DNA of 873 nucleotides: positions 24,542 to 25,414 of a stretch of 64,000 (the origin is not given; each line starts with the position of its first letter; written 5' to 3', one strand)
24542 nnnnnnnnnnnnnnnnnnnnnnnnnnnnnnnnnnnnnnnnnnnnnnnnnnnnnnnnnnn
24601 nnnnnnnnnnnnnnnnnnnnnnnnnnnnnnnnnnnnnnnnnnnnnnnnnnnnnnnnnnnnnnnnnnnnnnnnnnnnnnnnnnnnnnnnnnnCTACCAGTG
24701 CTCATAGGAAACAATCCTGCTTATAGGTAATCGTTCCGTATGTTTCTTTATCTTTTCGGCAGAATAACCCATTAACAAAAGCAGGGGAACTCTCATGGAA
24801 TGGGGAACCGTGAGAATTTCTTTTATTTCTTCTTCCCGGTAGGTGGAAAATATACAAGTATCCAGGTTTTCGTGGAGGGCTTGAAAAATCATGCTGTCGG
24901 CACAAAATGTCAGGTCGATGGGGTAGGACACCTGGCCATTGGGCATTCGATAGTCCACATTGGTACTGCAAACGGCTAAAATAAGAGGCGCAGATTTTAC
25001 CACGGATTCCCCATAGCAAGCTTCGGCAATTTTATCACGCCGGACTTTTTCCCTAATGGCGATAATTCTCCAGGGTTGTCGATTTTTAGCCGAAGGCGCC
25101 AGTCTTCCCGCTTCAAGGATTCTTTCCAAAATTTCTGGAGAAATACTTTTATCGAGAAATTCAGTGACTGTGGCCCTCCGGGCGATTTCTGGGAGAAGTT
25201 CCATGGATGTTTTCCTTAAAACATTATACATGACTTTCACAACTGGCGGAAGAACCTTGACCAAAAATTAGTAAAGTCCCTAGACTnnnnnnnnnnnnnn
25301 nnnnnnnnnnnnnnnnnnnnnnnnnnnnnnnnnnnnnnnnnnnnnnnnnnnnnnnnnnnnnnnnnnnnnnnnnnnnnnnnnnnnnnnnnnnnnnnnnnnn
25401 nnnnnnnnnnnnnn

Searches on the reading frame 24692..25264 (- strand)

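Call 55: search_protein_families(library=pfam, proteins=[window:24692-25264:-], max_evalue=0.001)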
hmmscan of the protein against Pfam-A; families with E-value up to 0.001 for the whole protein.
window:24692-25264:- (190 aa): 2 families
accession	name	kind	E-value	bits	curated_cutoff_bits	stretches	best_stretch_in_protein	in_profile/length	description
PF00881.29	Nitroreductase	-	1e-20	75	23.5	2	27-97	1-71/167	Nitroreductase family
PF14512.11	TM1586_NiRdase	-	2.9e-10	40.6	27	1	41-74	155-189/215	Putative TM nitroreductase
